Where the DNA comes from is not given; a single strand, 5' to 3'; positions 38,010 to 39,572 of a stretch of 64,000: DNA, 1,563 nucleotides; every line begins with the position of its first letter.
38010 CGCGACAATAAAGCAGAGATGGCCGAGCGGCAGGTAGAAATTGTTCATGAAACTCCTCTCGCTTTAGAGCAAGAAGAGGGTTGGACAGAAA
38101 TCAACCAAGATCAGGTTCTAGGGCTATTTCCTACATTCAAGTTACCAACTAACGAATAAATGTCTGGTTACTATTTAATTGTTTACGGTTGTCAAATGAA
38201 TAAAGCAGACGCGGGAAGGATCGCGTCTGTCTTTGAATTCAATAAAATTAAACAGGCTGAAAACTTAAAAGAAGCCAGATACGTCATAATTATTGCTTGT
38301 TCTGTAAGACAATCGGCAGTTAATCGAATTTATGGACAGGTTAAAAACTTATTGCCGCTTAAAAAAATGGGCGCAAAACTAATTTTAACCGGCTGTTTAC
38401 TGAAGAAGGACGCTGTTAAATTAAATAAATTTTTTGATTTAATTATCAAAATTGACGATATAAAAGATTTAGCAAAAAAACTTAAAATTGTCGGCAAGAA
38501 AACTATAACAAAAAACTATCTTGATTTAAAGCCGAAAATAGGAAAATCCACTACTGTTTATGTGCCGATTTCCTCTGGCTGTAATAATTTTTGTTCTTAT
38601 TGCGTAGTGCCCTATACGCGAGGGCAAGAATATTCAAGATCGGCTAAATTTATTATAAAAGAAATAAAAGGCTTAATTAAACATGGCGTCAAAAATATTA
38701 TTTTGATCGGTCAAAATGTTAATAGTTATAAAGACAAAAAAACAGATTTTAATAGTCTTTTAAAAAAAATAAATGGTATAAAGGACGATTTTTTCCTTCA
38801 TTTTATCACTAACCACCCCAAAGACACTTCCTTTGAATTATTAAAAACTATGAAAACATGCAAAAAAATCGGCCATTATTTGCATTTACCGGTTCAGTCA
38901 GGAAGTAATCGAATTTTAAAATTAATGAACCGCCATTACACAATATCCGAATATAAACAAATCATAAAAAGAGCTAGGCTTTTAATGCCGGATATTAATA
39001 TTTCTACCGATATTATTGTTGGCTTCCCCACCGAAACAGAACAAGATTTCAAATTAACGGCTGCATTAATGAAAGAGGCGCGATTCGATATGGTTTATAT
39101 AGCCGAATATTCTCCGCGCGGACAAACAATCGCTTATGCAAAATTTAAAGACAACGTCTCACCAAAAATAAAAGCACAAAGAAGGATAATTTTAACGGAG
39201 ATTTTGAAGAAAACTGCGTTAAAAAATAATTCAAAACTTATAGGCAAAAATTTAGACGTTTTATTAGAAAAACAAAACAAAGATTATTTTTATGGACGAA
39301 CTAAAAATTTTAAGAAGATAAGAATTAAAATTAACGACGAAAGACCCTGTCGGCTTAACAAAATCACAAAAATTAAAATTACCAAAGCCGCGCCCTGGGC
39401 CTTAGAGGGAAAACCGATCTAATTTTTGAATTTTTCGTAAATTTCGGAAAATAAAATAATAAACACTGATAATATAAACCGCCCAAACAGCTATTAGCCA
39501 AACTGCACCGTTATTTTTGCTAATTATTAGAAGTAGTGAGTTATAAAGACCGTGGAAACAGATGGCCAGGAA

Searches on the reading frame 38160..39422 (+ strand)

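Call 8: search_protein_families(library=pfam, proteins=[window:38160-39422:+])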
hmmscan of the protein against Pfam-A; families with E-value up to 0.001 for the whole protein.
window:38160-39422:+ (420 aa): 2 families
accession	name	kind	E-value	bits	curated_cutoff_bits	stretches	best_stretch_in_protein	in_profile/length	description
PF04055.27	Radical_SAM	-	8.8e-30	104.5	29.5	1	136-302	2-164/166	Radical SAM superfamily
PF00919.26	UPF0004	-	8.3e-17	61.5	27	1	4-91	2-89/98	Uncharacterized protein family UPF0004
